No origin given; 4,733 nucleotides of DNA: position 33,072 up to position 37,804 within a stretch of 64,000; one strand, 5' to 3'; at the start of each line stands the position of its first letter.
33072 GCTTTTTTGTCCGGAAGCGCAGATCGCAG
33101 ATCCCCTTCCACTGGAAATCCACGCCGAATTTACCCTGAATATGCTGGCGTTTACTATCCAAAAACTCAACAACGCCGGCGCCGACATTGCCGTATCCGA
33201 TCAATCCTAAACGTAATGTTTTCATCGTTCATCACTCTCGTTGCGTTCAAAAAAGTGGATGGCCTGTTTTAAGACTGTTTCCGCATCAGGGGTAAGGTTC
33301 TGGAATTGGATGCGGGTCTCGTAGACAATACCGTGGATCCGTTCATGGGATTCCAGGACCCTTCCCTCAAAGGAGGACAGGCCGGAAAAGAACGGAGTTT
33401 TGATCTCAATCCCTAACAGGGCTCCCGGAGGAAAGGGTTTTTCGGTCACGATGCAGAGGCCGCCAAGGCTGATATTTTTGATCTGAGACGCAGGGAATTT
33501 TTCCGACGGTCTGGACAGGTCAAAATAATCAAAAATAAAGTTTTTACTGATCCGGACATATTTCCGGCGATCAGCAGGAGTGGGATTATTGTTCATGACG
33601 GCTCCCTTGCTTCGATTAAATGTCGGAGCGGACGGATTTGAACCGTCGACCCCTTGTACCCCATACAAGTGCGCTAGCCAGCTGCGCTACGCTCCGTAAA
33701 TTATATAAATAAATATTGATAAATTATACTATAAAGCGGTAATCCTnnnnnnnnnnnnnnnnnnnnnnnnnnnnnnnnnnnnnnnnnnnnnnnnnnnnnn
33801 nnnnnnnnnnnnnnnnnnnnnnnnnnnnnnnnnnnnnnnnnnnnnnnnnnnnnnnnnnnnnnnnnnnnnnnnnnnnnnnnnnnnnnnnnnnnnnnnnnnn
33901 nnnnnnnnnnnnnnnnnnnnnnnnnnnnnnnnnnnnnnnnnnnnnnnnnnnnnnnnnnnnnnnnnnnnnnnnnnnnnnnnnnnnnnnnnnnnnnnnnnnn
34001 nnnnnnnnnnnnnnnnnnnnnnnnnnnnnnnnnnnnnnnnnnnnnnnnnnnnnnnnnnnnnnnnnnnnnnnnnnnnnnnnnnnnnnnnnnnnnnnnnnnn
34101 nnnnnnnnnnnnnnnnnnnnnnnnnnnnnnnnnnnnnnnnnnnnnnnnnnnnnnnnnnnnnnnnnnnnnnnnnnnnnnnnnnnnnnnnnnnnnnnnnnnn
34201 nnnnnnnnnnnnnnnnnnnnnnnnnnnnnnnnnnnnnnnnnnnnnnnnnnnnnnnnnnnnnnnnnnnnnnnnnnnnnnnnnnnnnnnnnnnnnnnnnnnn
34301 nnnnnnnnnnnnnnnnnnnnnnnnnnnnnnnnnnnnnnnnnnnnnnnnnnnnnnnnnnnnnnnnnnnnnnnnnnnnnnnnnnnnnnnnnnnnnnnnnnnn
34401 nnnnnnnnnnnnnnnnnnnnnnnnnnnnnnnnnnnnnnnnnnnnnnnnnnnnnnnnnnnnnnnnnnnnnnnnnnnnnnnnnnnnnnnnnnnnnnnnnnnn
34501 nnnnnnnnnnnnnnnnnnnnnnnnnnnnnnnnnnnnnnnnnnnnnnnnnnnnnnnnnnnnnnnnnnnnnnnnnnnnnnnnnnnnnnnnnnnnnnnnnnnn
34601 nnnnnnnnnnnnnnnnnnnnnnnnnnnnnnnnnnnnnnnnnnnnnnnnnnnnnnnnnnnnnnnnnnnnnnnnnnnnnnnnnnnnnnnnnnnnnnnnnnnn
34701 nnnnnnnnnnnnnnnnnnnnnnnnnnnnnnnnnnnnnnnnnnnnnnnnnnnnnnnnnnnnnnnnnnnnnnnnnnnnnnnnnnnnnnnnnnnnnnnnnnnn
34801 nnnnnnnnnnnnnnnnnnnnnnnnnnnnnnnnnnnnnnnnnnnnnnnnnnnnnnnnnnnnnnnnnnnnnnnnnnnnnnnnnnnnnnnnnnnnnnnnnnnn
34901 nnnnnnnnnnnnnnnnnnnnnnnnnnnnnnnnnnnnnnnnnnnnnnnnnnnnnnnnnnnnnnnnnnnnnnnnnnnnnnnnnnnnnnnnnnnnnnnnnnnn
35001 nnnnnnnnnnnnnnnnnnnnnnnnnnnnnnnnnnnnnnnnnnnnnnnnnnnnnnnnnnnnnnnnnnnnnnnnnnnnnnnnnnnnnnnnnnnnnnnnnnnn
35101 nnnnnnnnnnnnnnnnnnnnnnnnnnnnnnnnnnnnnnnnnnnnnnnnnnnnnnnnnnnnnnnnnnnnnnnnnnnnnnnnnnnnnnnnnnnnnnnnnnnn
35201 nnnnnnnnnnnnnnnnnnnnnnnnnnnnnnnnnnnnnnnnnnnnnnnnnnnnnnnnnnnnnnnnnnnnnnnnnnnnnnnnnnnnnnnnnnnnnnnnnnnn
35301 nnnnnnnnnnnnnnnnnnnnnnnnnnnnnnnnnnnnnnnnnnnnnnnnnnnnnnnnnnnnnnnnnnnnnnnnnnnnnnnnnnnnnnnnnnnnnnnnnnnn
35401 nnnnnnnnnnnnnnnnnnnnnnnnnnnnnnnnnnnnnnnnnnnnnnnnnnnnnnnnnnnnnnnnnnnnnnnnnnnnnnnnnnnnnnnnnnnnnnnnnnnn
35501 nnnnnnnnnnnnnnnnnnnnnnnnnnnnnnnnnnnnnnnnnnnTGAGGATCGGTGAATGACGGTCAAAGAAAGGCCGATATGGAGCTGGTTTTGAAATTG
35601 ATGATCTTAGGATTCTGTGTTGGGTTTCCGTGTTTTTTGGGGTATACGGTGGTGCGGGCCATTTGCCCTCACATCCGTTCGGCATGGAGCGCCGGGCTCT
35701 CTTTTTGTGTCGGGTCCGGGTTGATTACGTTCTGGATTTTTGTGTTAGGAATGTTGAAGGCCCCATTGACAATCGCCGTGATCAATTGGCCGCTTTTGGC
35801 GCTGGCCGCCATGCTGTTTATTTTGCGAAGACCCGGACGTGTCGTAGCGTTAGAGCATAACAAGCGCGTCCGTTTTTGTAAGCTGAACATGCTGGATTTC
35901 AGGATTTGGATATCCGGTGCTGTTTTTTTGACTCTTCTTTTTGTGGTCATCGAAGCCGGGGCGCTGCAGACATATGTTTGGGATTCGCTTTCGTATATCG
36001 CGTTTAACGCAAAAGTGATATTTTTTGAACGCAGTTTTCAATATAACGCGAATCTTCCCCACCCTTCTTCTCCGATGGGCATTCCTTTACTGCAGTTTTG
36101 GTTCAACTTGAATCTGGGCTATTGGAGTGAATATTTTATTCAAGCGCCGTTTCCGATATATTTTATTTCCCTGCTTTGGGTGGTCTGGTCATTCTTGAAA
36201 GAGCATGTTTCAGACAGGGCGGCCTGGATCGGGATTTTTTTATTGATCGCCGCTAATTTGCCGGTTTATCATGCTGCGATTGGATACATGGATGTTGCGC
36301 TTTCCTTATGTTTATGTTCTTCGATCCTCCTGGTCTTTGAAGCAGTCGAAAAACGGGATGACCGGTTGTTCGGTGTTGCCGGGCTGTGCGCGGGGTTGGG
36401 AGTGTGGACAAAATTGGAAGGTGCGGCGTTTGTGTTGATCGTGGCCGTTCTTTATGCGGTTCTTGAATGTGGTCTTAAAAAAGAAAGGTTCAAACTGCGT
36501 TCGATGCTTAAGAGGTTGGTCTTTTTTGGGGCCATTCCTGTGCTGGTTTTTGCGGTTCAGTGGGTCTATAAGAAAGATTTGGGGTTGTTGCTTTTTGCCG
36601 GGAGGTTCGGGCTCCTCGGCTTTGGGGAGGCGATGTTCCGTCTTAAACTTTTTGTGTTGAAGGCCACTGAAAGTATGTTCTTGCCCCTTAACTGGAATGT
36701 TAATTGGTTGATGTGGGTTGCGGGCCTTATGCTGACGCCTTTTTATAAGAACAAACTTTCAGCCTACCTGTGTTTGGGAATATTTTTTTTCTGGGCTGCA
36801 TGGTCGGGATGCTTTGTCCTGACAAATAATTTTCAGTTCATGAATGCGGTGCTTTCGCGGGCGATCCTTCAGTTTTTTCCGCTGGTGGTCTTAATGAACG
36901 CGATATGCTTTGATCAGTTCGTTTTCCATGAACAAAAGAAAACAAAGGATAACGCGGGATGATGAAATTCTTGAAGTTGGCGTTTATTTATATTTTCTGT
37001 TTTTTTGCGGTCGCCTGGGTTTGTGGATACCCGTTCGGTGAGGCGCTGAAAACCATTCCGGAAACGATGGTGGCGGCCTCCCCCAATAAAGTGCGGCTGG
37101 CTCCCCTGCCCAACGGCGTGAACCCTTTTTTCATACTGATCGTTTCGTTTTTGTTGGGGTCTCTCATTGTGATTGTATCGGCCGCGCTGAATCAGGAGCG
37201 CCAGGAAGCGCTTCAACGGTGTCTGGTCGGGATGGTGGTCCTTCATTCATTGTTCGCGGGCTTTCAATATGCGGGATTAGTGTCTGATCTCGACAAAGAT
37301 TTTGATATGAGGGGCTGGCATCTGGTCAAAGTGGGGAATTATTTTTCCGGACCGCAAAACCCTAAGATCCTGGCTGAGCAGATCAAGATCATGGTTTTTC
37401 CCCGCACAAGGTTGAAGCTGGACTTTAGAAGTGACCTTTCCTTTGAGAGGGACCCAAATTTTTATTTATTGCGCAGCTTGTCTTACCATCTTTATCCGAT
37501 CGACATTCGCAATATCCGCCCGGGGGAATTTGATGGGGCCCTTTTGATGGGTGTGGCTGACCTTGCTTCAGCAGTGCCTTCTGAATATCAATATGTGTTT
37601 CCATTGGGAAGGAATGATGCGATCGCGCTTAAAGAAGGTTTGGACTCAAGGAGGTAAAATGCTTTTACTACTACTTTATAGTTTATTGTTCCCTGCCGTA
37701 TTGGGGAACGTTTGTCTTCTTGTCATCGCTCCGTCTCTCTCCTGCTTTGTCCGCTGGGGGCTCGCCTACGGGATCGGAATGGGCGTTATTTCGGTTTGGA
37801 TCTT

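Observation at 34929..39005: Tandem duplication of a two-gene membrane-protein module of unknown function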

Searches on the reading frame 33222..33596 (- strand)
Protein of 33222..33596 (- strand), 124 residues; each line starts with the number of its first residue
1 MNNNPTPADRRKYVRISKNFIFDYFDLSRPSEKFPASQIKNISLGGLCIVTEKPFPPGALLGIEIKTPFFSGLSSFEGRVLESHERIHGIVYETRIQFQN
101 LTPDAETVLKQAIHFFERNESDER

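Call 89: search_protein_families(library=pfam, proteins=[window:33222-33596:-], max_evalue=0.00001)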
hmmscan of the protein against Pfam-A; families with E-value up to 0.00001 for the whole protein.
window:33222-33596:- (124 aa): 1 family
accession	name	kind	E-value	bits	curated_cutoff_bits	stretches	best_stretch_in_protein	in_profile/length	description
PF07238.19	PilZ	-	2.7e-10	40.9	22.5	1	9-113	1-100/102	PilZ domain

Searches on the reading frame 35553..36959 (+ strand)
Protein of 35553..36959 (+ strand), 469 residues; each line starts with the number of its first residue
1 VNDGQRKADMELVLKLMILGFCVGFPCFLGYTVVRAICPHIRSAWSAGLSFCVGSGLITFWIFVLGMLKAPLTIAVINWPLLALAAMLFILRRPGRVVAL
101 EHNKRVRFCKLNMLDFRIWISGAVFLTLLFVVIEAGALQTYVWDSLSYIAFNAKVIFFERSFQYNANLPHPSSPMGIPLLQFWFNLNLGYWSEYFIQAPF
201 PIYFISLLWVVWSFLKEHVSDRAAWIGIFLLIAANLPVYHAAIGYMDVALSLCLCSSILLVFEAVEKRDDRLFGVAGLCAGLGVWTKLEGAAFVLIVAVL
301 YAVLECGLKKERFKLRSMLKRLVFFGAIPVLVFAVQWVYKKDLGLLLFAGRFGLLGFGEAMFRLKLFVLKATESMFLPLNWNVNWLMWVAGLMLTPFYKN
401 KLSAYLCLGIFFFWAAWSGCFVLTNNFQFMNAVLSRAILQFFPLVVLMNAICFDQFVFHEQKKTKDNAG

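Call 6: search_protein_families(library=pfam, proteins=[window:35553-36959:+], max_evalue=1)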
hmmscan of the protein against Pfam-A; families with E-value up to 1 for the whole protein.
window:35553-36959:+ (469 aa): 2 families
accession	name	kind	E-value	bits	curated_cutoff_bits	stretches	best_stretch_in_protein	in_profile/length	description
PF13231.12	PMT_2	-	6.3e-09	36.7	26.1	1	174-330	4-153/160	Dolichyl-phosphate-mannose-protein mannosyltransferase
PF03187.20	Corona_I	-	0.24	11.6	27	1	347-377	148-178/193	Corona nucleocapsid I protein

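Call 7: search_protein_families(library=ncbifam, proteins=[window:35553-36959:+], max_evalue=0.1)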
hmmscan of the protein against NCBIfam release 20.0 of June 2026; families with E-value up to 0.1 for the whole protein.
window:35553-36959:+ (469 aa): 1 family
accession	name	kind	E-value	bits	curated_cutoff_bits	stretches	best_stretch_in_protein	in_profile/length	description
NF047440.1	LA3751_2_3_fam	subfamily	7.3e-06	25.1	200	1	178-337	86-241/460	LA_3751/LA_3752 family putative glycosyltransferase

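Call 8: search_solved_structures(query=window:35553-36959:+, max_evalue=10, show_alignments=2)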
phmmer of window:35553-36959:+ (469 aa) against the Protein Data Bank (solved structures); distinct sequences matched with E-value up to 10: 1.
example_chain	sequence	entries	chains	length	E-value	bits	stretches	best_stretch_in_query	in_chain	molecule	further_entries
7d6c_3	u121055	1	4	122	2.3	10.3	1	241-302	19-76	Carboxysome assembly protein CcmN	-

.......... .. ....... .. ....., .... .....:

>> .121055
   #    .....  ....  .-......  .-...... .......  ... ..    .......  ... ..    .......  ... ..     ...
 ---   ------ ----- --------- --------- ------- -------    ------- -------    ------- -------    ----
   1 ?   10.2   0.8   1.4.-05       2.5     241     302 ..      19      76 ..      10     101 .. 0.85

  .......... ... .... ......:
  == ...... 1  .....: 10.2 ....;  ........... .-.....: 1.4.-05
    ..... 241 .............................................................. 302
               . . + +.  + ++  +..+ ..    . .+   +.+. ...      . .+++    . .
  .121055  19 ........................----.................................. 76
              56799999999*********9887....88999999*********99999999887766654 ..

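Call 11: find_homologous_proteins(query=window:35553-36959:+, max_evalue=0.001)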
Query window:35553-36959:+ (469 aa): 3 proteins with E <= 0.001 among 8000 candidates.
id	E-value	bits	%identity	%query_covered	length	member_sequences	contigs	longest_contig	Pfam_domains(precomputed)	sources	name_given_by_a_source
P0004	0.0e+0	1052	100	100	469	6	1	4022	PF13231.13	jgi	-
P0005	1.6e-252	857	88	92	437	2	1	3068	PF13231.13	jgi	-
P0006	1.8e-167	576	59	94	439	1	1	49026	PF13231.13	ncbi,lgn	-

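Call 12: find_encoding_contigs(protein=P0006, flank=10000, max_places=4)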
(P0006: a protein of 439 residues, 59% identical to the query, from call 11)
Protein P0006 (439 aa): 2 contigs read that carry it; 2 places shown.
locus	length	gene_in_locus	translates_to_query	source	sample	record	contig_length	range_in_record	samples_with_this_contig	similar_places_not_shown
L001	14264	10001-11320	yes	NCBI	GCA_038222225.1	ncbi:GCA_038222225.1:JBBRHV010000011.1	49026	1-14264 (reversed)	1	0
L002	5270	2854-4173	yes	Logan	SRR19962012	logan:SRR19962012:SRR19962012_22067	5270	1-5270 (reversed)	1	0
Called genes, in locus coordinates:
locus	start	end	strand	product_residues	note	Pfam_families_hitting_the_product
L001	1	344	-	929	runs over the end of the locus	PF00133:tRNA-synt_1, PF09334:tRNA-synt_1g, PF13603:tRNA-synt_1_2, PF09334:tRNA-synt_1g (weak), PF08264:Anticodon_1, PF10458:Val_tRNA-synt_C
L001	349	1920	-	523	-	PF00682:HMGL-like, PF22617:HCS_D2, PF08502:LeuA_dimer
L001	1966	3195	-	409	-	PF00696:AA_kinase, PF01842:ACT, PF22468:ACT_9, PF01842:ACT (weak), PF13840:ACT_7, PF22468:ACT_9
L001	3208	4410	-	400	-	PF01676:Metalloenzyme, PF10143:PhosphMutase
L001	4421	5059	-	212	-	PF04127:DFP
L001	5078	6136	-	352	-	PF00291:PALP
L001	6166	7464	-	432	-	PF03447:NAD_binding_3, PF00742:Homoserine_dh, PF01842:ACT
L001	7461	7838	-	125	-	PF07238:PilZ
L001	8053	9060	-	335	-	PF01210:NAD_Gly3P_dh_N, PF02558:ApbA, PF03807:F420_oxidored (weak), PF07479:NAD_Gly3P_dh_C, PF20618:GPD_NAD_C_bact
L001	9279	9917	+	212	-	-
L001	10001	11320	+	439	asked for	PF13231:PMT_2 (weak)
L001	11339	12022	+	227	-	-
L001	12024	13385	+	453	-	PF13231:PMT_2 (weak)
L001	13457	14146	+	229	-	-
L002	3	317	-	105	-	?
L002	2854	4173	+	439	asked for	PF13231:PMT_2 (weak)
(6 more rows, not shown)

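Call 21: find_homologous_proteins(query=A2, max_evalue=0.001)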
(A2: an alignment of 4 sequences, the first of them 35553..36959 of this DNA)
Query A2 (4 sequences) (469 aa, profile of the alignment): 8 proteins with E <= 0.001 among 8000 candidates.
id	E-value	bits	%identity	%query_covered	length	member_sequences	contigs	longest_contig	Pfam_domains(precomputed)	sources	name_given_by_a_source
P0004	4.9e-245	832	100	100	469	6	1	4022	PF13231.13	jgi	-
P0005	1.3e-234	797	88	92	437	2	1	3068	PF13231.13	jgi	-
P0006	2.9e-228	776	59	94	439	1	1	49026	PF13231.13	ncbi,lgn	-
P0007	1.1e-206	705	33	94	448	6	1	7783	PF13231.13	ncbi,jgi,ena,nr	ncbi:MAG TPA: glycosyltransferase family 39 protein [Candidatus Omnitrophota bacterium]|nr:glycosylt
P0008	4.4e-10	57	29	19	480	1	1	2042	-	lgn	-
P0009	4.6e-8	51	28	33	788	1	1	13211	-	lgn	-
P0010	4.2e-4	38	27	23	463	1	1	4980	-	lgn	-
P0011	5.8e-4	37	28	25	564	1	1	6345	PF02366.25,PF13231.13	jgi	jgi:hypothetical protein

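Call 28: predict_structure(alignment_id=A3)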
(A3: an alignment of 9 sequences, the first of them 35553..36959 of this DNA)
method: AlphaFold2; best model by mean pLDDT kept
length: 469 residues; sequences in the alignment: 9
mean_pLDDT: 68.9   pTM: 0.76
mean pLDDT of the five models: 68.9, 65.8, 60.8, 60.5, 58.5
residues with pLDDT >= 90: 16; 70-90: 241; 50-70: 136; < 50: 76
segments of 3 or more residues with pLDDT < 50: 94-111, 141-173, 309-311, 342-354, 377-379, 467-469
pLDDT, mean of each block of 10 residues (from residue 1): 68 75 87 85 85 88 75 82 83 50 39 65 82 69 43 38 36 62 76 69 89 87 87 78 74 87 79 83 65 71 64 55 62 58 44 52 68 54 69 72 77 70 57 65 85 75 50
secondary structure, 60 per line:
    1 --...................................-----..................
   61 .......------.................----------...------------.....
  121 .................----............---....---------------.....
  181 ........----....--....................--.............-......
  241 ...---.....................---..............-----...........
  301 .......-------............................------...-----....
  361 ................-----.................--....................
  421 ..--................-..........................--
elements in order: H3-37 H43-67 H74-90 H116-137 H142-153 H157-160 H176-188 H193-196 H199-218 H221-233 H235-243 H247-267 H271-284 H290-307 H315-342 H357-376 H382-398 H401-422 H425-440 H442-467

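Call 34: fold_search(model_id=the predicted structure, library=pdb)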
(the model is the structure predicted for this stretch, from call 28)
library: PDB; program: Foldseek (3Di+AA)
matches with E <= 10: 115; with E <= 0.001: 0
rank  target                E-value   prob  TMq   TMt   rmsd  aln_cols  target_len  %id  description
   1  6ftg_5                4.1e-03  1.00  0.43  0.33  13.9       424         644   14  Subtomogram average of OST-containing ribosome-translocon complexes from canine rough microsomal membranes (released 2018-03-21)
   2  5f15                  5.0e-03  1.00  0.46  0.41   6.1       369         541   14  Crystal Structure of ArnT from Cupriavidus metallidurans bound to Undecaprenyl phosphate (released 2016-02-17)
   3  8if8_B                7.6e-03  1.00  0.44  0.35  13.8       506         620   18  Arabinosyltransferase AftA (released 2023-05-31)
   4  8if8_C                7.9e-03  1.00  0.43  0.36  14.8       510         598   17  Arabinosyltransferase AftA (released 2023-05-31)
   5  3waj                  1.3e-02  1.00  0.31  0.20  15.8       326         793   14  Crystal structure of the Archaeoglobus fulgidus oligosaccharyltransferase (O29867_ARCFU) complex with Zn and sulfate (released 2013-10-30)
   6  5gmy_A                1.7e-02  1.00  0.40  0.24  15.1       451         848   14  Crystal structure of the Archaeoglobus fulgidus oligosaccharyltransferase (O29867_ARCFU) tethered with an acceptor pep (released 2017-02-01)
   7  8agb_A                1.8e-02  1.00  0.46  0.35  12.8       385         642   12  Structure of yeast oligosaccharylransferase complex with lipid-linked oligosaccharide bound (released 2022-12-07)
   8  7e9s_A                1.8e-02  1.00  0.41  0.24  14.6       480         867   13  Archaeal oligosaccharyltransferase AglB from Archaeoglobus fulgidus in complex with an inhibitory peptide and a dolich (released 2021-09-08)
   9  8age_A                2.8e-02  1.00  0.45  0.34  11.4       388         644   12  Structure of yeast oligosaccharylransferase complex with acceptor peptide bound (released 2022-12-07)
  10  9n9j_I                3.7e-02  1.00  0.51  0.36   9.2       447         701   10  Structure of a GRP94 folding intermediate engaged with a CCDC134- and FKBP11-bound secretory translocon (released 2025-11-19)
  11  5ezm                  3.9e-02  1.00  0.46  0.41   6.3       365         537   13  Crystal Structure of ArnT from Cupriavidus metallidurans in the apo state (released 2016-02-17)
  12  7oci_F                3.9e-02  1.00  0.46  0.35  11.8       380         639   12  Cryo-EM structure of yeast Ost6p containing oligosaccharyltransferase complex (released 2022-02-16)
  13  6ezn_F                4.6e-02  1.00  0.43  0.33  12.1       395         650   14  Cryo-EM structure of the yeast oligosaccharyltransferase (OST) complex (released 2018-01-17)
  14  6s7t_A                4.8e-02  1.00  0.44  0.32   9.4       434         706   10  Cryo-EM structure of human oligosaccharyltransferase complex OST-B (released 2019-12-18)
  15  3wak                  5.0e-02  1.00  0.44  0.26  12.8       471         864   14  Crystal structure of the Archaeoglobus fulgidus oligosaccharyltransferase (O29867_ARCFU) in the apo form (released 2013-10-30)
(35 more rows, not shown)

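Call 50: search_solved_structures(query=A3, max_evalue=1, show_alignments=2)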
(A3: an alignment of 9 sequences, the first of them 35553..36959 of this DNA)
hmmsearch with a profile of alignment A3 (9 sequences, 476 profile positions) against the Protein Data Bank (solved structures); distinct sequences matched with E-value up to 1: 1.
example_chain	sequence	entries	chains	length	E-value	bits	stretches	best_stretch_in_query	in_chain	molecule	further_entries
6u8y_D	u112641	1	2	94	0.19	13.9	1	17-80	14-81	DUF4040 domain-containing protein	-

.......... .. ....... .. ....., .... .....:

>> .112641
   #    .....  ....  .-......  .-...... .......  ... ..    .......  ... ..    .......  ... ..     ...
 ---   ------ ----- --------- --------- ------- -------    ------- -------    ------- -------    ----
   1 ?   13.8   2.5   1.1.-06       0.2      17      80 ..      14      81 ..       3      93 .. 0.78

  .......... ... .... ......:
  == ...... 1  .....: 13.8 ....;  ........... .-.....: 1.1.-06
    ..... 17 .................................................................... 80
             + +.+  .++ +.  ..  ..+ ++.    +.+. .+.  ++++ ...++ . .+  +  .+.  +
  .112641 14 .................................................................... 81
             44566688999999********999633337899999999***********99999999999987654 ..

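Call 60: find_encoding_contigs(protein=P0010, flank=5000, max_places=2)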
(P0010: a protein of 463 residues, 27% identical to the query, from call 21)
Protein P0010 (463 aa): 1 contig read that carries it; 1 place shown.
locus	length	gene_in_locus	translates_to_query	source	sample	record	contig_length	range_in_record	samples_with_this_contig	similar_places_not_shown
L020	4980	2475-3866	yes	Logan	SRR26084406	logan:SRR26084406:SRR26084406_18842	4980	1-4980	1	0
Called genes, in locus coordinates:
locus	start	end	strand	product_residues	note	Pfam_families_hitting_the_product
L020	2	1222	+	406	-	?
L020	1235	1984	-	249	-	-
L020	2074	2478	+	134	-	-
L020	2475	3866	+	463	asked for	-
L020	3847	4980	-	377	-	?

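Call 61: find_encoding_contigs(protein=P0009, flank=6000, max_places=2)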
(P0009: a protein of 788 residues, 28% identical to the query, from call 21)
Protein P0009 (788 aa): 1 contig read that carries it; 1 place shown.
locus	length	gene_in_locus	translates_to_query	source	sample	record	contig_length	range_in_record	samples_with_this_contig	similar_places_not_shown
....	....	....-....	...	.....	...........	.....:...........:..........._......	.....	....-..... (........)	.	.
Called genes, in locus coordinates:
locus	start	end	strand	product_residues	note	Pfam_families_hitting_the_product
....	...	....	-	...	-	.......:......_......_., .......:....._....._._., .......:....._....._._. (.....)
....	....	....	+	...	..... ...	-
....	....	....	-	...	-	-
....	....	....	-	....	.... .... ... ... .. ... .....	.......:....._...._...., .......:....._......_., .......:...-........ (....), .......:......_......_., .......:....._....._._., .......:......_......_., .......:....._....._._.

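Call 62: find_encoding_contigs(protein=P0008, flank=5000, max_places=2)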
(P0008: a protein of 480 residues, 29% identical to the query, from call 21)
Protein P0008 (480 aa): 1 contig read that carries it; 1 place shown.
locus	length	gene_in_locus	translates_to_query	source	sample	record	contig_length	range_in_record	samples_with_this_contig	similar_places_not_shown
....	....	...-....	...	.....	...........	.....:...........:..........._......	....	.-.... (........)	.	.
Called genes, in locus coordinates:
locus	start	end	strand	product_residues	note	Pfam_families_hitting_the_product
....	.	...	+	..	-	?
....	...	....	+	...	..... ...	-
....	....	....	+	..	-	?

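Call 83: search_protein_families(library=pfam, proteins=[L020:2074-2475:+], max_evalue=0.01)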
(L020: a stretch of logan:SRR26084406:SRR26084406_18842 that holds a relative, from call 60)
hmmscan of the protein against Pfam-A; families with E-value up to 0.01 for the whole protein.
L020:2074-2475:+ (134 aa): 0 families

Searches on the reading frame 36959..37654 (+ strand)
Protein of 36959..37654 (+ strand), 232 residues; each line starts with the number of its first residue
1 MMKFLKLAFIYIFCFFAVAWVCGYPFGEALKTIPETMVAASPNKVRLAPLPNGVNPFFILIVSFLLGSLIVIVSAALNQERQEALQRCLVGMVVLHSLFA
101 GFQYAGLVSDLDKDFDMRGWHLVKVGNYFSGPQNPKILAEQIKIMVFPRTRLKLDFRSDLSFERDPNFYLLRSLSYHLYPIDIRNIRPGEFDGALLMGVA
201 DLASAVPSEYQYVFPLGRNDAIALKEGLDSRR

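Call 6: search_protein_families(library=pfam, proteins=[window:36959-37654:+], max_evalue=1)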
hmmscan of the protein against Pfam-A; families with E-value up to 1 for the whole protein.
window:36959-37654:+ (232 aa): 1 family
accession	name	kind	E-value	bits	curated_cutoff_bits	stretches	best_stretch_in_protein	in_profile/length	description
PF02687.27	FtsX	-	0.022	15.2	25.5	1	5-76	44-110/120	FtsX-like permease C-terminal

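Call 7: search_protein_families(library=ncbifam, proteins=[window:36959-37654:+], max_evalue=0.1)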
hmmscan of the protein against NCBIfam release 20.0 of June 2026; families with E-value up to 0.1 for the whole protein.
window:36959-37654:+ (232 aa): 0 families
